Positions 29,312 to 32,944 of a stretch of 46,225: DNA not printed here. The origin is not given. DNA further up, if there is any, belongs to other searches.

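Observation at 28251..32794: Non-canonical mutasome: dnaE2 translationally coupled to a catalytically intact dinB, with no imuA/imuB in the window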

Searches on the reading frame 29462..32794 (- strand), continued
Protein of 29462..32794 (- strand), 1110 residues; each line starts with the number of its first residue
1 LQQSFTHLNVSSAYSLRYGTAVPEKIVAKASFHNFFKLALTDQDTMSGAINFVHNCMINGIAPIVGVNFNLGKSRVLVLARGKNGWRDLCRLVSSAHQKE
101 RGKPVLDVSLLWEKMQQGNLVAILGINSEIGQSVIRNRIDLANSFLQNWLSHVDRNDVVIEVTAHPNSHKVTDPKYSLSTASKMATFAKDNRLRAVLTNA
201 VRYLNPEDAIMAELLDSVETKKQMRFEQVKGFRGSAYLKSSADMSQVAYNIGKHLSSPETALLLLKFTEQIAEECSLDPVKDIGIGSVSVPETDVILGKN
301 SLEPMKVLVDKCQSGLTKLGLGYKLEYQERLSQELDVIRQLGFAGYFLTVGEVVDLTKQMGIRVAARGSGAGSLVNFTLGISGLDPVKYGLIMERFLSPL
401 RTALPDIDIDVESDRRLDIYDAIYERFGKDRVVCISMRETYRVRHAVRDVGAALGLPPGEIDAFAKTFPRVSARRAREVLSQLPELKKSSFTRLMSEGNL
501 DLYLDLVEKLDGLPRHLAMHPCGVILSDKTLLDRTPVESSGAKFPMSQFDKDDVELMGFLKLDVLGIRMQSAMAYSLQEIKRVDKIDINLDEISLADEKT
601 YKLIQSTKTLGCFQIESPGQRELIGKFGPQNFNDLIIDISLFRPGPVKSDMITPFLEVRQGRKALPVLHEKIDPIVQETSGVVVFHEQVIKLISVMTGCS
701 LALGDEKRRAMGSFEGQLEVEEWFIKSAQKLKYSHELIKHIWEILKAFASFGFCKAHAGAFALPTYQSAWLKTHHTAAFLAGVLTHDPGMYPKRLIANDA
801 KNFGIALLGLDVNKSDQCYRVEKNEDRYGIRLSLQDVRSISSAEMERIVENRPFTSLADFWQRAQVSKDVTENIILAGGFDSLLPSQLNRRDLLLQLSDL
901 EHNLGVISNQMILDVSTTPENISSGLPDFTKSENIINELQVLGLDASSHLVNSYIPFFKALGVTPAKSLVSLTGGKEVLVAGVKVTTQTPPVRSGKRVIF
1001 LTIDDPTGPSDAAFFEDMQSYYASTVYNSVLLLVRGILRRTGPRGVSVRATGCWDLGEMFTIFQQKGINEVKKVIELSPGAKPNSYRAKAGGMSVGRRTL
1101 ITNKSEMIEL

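Call 25: search_protein_families(library=ncbifam, proteins=[L018:13952-14716:+, L018:9971-13888:+, L006:9983-13540:+, L018:14756-16015:+, L074:10004-13231:+, L071:9953-13498:+, L071:13468-14478:+, L072:2721-6035:+], max_evalue=0.001)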
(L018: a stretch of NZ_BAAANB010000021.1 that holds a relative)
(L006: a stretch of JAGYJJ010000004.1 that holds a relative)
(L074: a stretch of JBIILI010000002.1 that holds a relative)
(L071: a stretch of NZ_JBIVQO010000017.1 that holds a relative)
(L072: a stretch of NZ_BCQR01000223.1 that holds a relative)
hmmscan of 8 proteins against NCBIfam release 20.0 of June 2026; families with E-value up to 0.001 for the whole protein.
L018:13952-14716:+ (254 aa): 18 families
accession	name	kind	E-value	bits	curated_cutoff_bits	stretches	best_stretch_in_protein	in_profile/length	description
NF008264.0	PRK11036.1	equivalog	1.4e-19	70.6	366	1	11-251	23-252/261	tRNA uridine 5-oxyacetic acid(34) methyltransferase CmoM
NF043040.1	corrin_prot_MT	hypoth_equivalog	4.1e-12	46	180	1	35-139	41-147/216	corrinoid protein-associated methyltransferase CpaM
NF041820.1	daptide_MTase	equivalog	2.7e-11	43.4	175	1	36-140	37-143/243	daptide-type RiPP biosynthesis methyltransferase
NF045667.1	MTase_DVU1556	equivalog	2.1e-09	37.1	155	1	34-196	21-161/213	DVU_1556 family methyltransferase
TIGR01983.1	UbiG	equivalog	2.5e-07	30.2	102.95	1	37-153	51-165/228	bifunctional 2-polyprenyl-6-hydroxyphenol methylase/3-demethylubiquinol 3-O-methyltransferase UbiG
TIGR01934.1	MenG_MenH_UbiE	subfamily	3.4e-07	29.8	158.35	1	35-142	39-144/223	ubiquinone/menaquinone biosynthesis methyltransferase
TIGR02072.1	BioC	equivalog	5e-06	26.5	184.95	1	36-139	35-132/244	malonyl-ACP O-methyltransferase BioC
TIGR03534.1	RF_mod_PrmC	equivalog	1.9e-05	24.3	199.1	1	35-109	88-161/253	peptide chain release factor N(5)-glutamine methyltransferase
NF001244.0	PRK00216.1-5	equivalog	2.2e-05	23.9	216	1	38-140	51-154/236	bifunctional demethylmenaquinone methyltransferase/2-methoxy-6-polyprenyl-1,4-benzoquinol methylase UbiE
TIGR00536.1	hemK_fam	subfamily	8.3e-05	21.8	115.5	1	37-92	116-173/286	HemK family protein methyltransferase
TIGR04345.1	ovoA_Cterm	equivalog_domain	0.00013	21.6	170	0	84-139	116-169/242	putative 4-mercaptohistidine N1-methyltransferase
NF001241.0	PRK00216.1-2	equivalog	0.0003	20.5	327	1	37-139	53-147/231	demethylmenaquinone methyltransferase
TIGR02469.1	CbiT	equivalog_domain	0.00033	20.9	78.3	0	33-135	17-116/124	precorrin-6Y C5,15-methyltransferase (decarboxylating) subunit CbiT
NF041255.1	mycofact_MftM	equivalog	0.00035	20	200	1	31-122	135-222/289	mycofactocin oligosaccharide methyltransferase MftM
TIGR02021.1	BchM-ChlM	equivalog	0.00039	19.9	158.9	1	38-92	57-111/218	magnesium protoporphyrin IX methyltransferase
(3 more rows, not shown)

L018:9971-13888:+ (1305 aa): 14 families
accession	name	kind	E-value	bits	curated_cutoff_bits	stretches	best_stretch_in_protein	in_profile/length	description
NF004225.0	PRK05672.1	subfamily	3.1e-189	631.4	939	2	11-948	4-872/1047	error-prone DNA polymerase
NF004226.0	PRK05673.1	equivalog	4.5e-178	594.4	1002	2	10-948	3-885/1146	DNA polymerase III subunit alpha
TIGR00594.1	polc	superfamily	3.7e-158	528.5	434.35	1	13-948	1-882/1022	DNA polymerase III subunit alpha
NF005298.0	PRK06826.1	equivalog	1.3e-150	503.3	1260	2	320-948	258-883/1151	DNA polymerase III subunit alpha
NF005377.0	PRK06920.1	equivalog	2.6e-120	403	1806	2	320-947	243-859/1108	DNA polymerase III subunit alpha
NF005617.0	PRK07374.1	equivalog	5.1e-106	355.8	1653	2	390-948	328-894/1170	DNA polymerase III subunit alpha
NF005516.0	PRK07135.1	equivalog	6.1e-104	349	1084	2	389-946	251-811/974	DNA polymerase III DnaE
NF005582.0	PRK07279.1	equivalog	3.5e-99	333.2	1279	2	392-947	261-804/1033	DNA polymerase III subunit alpha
NF004550.0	PRK05898.1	equivalog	1.7e-93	314.5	1182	2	390-947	253-809/971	DNA polymerase III subunit alpha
NF007079.0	PRK09532.1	equivalog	6.2e-76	256.3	1525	2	386-816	321-776/876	DNA polymerase III subunit alpha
NF001688.0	PRK00448.1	equivalog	6.6e-15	53.8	873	1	10-79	335-404/1445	PolC-type DNA polymerase III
NF005616.0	PRK07373.1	equivalog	3.9e-12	45.5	646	1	811-948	33-173/449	DNA polymerase III subunit alpha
TIGR01405.1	polC_Gram_pos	equivalog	2.3e-10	38.8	1043.45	0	815-848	1036-1069/1211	DNA polymerase III subunit alpha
NF041577.1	nside_bi_sphtase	equivalog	9.5e-05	21.7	400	1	14-78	4-66/276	3',5'-nucleoside bisphosphate phosphatase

L006:9983-13540:+ (1185 aa): 14 families
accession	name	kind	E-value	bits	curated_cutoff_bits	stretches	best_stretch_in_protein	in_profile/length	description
NF004226.0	PRK05673.1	equivalog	2.1e-202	675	1002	1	5-1113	4-1066/1146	DNA polymerase III subunit alpha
NF004225.0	PRK05672.1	subfamily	2.3e-191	638.4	939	1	4-1094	3-1018/1047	error-prone DNA polymerase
TIGR00594.1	polc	superfamily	5.5e-174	580.9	434.35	1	7-1068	1-1022/1022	DNA polymerase III subunit alpha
NF005298.0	PRK06826.1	equivalog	2.5e-162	542.1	1260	1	6-1092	4-1055/1151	DNA polymerase III subunit alpha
NF005377.0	PRK06920.1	equivalog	3.9e-136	455.4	1806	2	105-1092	76-1007/1108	DNA polymerase III subunit alpha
NF005617.0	PRK07374.1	equivalog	1.1e-115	387.8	1653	1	7-1093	3-1065/1170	DNA polymerase III subunit alpha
NF005582.0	PRK07279.1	equivalog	1.9e-107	360.6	1279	2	347-1093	236-949/1033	DNA polymerase III subunit alpha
NF005516.0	PRK07135.1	equivalog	3e-106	356.7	1084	1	357-933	236-811/974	DNA polymerase III DnaE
NF004550.0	PRK05898.1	equivalog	8e-95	318.9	1182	1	350-935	228-810/971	DNA polymerase III subunit alpha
NF007079.0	PRK09532.1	equivalog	4.5e-78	263.4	1525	2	111-797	86-774/876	DNA polymerase III subunit alpha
NF001688.0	PRK00448.1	equivalog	5.9e-28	97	873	2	374-433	854-913/1445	PolC-type DNA polymerase III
TIGR01405.1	polC_Gram_pos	equivalog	1e-23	83.1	1043.45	3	375-433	620-678/1211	DNA polymerase III subunit alpha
NF005616.0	PRK07373.1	equivalog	7.6e-16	57.7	646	1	794-1093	33-345/449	DNA polymerase III subunit alpha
NF041577.1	nside_bi_sphtase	equivalog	2.5e-05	23.6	400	1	10-76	6-70/276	3',5'-nucleoside bisphosphate phosphatase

L018:14756-16015:+ (419 aa): 10 families
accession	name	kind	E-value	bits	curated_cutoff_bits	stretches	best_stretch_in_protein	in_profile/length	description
NF003015.0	PRK03858.1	subfamily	1.6e-114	383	367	1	21-407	6-389/399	DNA polymerase IV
NF002882.0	PRK03348.1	equivalog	9.3e-114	380.7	389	1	23-373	6-357/461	DNA polymerase IV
NF002677.0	PRK02406.1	equivalog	1.8e-106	356.3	256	1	24-360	8-343/357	DNA polymerase IV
NF002751.0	PRK02794.1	equivalog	2.4e-105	352.8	371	1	23-399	39-413/425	DNA polymerase IV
NF002848.0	PRK03103.1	subfamily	8.3e-95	317.6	381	1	22-404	4-392/410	DNA polymerase IV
NF010731.0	PRK14133.1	equivalog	2.8e-86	289.9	362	1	23-361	4-337/352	DNA polymerase IV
NF002492.0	PRK01810.1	equivalog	2.4e-83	280.2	399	1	21-361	9-350/412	DNA polymerase IV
NF002883.0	PRK03352.1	equivalog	1.1e-80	271.4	330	1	23-359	6-341/347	DNA polymerase IV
NF002292.0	PRK01216.1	equivalog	1.6e-52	178.7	339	1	24-361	3-340/351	DNA polymerase IV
NF002955.0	PRK03609.1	subfamily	1.6e-39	136.1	431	1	27-398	5-389/422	translesion error-prone DNA polymerase V subunit UmuC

L074:10004-13231:+ (1075 aa): 14 families
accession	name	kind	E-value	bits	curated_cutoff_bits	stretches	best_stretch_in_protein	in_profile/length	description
NF004226.0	PRK05673.1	equivalog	4.8e-201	670.5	1002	1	1-1065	4-1068/1146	DNA polymerase III subunit alpha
NF004225.0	PRK05672.1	subfamily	6.1e-190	633.7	939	1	2-1044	5-1018/1047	error-prone DNA polymerase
TIGR00594.1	polc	superfamily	1e-174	583.3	434.35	1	3-1018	1-1022/1022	DNA polymerase III subunit alpha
NF005298.0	PRK06826.1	equivalog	8.4e-162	540.4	1260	1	1-1041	3-1054/1151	DNA polymerase III subunit alpha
NF005377.0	PRK06920.1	equivalog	2.4e-137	459.5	1806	1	1-1041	1-1006/1108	DNA polymerase III subunit alpha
NF005617.0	PRK07374.1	equivalog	2.1e-124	416.8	1653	1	1-1042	1-1065/1170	DNA polymerase III subunit alpha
NF005582.0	PRK07279.1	equivalog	1.4e-117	394.1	1279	2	296-1042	232-948/1033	DNA polymerase III subunit alpha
NF005516.0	PRK07135.1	equivalog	3.7e-116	389.5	1084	2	301-882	227-808/974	DNA polymerase III DnaE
NF004550.0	PRK05898.1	equivalog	2.2e-103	347.2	1182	2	313-887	238-810/971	DNA polymerase III subunit alpha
NF007079.0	PRK09532.1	equivalog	2e-82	277.8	1525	1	1-758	1-776/876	DNA polymerase III subunit alpha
NF005616.0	PRK07373.1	equivalog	4.3e-21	75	646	1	753-897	33-181/449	DNA polymerase III subunit alpha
NF001688.0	PRK00448.1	equivalog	1.2e-18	66.1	873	2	328-388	854-914/1445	PolC-type DNA polymerase III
TIGR01405.1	polC_Gram_pos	equivalog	1.9e-17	62.3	1043.45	0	795-886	1109-1202/1211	DNA polymerase III subunit alpha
NF041577.1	nside_bi_sphtase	equivalog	0.00016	20.9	400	1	16-74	14-72/276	3',5'-nucleoside bisphosphate phosphatase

L071:9953-13498:+ (1181 aa): 14 families
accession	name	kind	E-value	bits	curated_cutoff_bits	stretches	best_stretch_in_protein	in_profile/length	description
NF004225.0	PRK05672.1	subfamily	1.4e-193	645.8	939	1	16-1067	4-1019/1047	error-prone DNA polymerase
NF004226.0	PRK05673.1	equivalog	1.3e-188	629.3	1002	1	17-1073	5-1055/1146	DNA polymerase III subunit alpha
TIGR00594.1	polc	superfamily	1.3e-168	563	434.35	1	18-1039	1-1022/1022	DNA polymerase III subunit alpha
NF005298.0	PRK06826.1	equivalog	2.3e-150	502.5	1260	1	17-1069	4-1061/1151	DNA polymerase III subunit alpha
NF005377.0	PRK06920.1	equivalog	7.9e-127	424.6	1806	1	18-1073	3-1017/1108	DNA polymerase III subunit alpha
NF005582.0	PRK07279.1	equivalog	1.2e-113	381.1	1279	1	333-1068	236-953/1033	DNA polymerase III subunit alpha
NF005617.0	PRK07374.1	equivalog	2.7e-110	370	1653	1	18-923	3-907/1170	DNA polymerase III subunit alpha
NF005516.0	PRK07135.1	equivalog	5e-103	346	1084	2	356-877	251-771/974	DNA polymerase III DnaE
NF004550.0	PRK05898.1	equivalog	6.9e-89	299.2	1182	1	355-924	251-822/971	DNA polymerase III subunit alpha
NF007079.0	PRK09532.1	equivalog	1.5e-75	255.1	1525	1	18-782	3-777/876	DNA polymerase III subunit alpha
NF001688.0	PRK00448.1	equivalog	5.4e-17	60.7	873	1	360-418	855-913/1445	PolC-type DNA polymerase III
TIGR01405.1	polC_Gram_pos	equivalog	1e-14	53.2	1043.45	0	778-813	1034-1069/1211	DNA polymerase III subunit alpha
NF005616.0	PRK07373.1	equivalog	8.2e-12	44.4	646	1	778-919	35-180/449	DNA polymerase III subunit alpha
NF041577.1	nside_bi_sphtase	equivalog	3.1e-06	26.6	400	1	21-84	6-67/276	3',5'-nucleoside bisphosphate phosphatase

L071:13468-14478:+ (336 aa): 10 families
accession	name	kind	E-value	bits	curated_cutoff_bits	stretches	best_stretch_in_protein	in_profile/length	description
NF003015.0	PRK03858.1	subfamily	1.1e-41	143.2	367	1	31-331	87-385/399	DNA polymerase IV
NF002882.0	PRK03348.1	equivalog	2.8e-36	125.3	389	1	30-294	89-350/461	DNA polymerase IV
NF002751.0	PRK02794.1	equivalog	1.6e-35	122.8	371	1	32-329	122-415/425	DNA polymerase IV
NF002848.0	PRK03103.1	subfamily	2.5e-31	108.6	381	1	30-327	89-387/410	DNA polymerase IV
NF002492.0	PRK01810.1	equivalog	2.9e-28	98.8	399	1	30-327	95-390/412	DNA polymerase IV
NF002677.0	PRK02406.1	equivalog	3.5e-24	85.6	256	1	33-291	93-346/357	DNA polymerase IV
NF002883.0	PRK03352.1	equivalog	1.3e-22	80.5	330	1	31-289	93-343/347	DNA polymerase IV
NF010731.0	PRK14133.1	equivalog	2.9e-14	53.1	362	1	32-301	88-347/352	DNA polymerase IV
NF002292.0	PRK01216.1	equivalog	4.4e-07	29.2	339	1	47-282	105-333/351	DNA polymerase IV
NF002955.0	PRK03609.1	subfamily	1.6e-05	24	431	1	30-238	84-294/422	translesion error-prone DNA polymerase V subunit UmuC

L072:2721-6035:+ (1104 aa): 14 families
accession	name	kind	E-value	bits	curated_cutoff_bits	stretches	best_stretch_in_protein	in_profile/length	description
NF004225.0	PRK05672.1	subfamily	2.6e-192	641.6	939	1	2-1034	8-1033/1047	error-prone DNA polymerase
NF004226.0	PRK05673.1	equivalog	2.3e-182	608.6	1002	1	1-1034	7-1063/1146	DNA polymerase III subunit alpha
TIGR00594.1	polc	superfamily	1e-161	540.3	434.35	1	1-992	2-1022/1022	DNA polymerase III subunit alpha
NF005298.0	PRK06826.1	equivalog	2.6e-149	499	1260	1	1-1021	6-1060/1151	DNA polymerase III subunit alpha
NF005377.0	PRK06920.1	equivalog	5.1e-124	415.3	1806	1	2-1014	5-1005/1108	DNA polymerase III subunit alpha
NF005617.0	PRK07374.1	equivalog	1.5e-108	364.3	1653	1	3-1020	6-1068/1170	DNA polymerase III subunit alpha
NF005582.0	PRK07279.1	equivalog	2.7e-104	350.1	1279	1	20-1016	22-948/1033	DNA polymerase III subunit alpha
NF005516.0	PRK07135.1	equivalog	1.5e-88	298.1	1084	2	295-836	251-797/974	DNA polymerase III DnaE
NF004550.0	PRK05898.1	equivalog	1e-81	275.5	1182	1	295-850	252-808/971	DNA polymerase III subunit alpha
NF007079.0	PRK09532.1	equivalog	5.2e-68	230.1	1525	1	2-679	5-734/876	DNA polymerase III subunit alpha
NF005616.0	PRK07373.1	equivalog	1e-19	70.4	646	1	718-1017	37-345/449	DNA polymerase III subunit alpha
NF001688.0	PRK00448.1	equivalog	7.5e-13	46.9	873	0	719-751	1271-1303/1445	PolC-type DNA polymerase III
TIGR01405.1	polC_Gram_pos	equivalog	2.8e-10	38.6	1043.45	0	719-752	1037-1070/1211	DNA polymerase III subunit alpha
NF041577.1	nside_bi_sphtase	equivalog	5.4e-07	29.1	400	1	2-65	5-66/276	3',5'-nucleoside bisphosphate phosphatase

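Call 31: search_protein_families(library=pfam, proteins=[L018:9005-9457:+, L006:9164-9976:+, L006:9319-9720:+], max_evalue=0.1)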
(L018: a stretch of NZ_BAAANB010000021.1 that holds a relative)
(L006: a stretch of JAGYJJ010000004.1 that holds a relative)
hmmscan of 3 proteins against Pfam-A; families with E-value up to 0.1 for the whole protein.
L018:9005-9457:+ (150 aa): 1 family
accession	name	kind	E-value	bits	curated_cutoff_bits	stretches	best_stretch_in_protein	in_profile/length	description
PF20114.4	DUF6504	-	1.6e-21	76.9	24.2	1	42-150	25-103/103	Domain of unknown function (DUF6504)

L006:9164-9976:+ (270 aa): 2 families
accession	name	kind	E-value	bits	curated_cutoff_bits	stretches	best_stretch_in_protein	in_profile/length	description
PF18726.6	HEPN_SAV_6107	-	7.6e-30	103.8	27.2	1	148-250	1-97/98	SAV_6107-like HEPN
PF24187.1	DUF7415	-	0.013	16.1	27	0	128-144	3-23/53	Domain of unknown function (DUF7415)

L006:9319-9720:+ (133 aa): 0 families
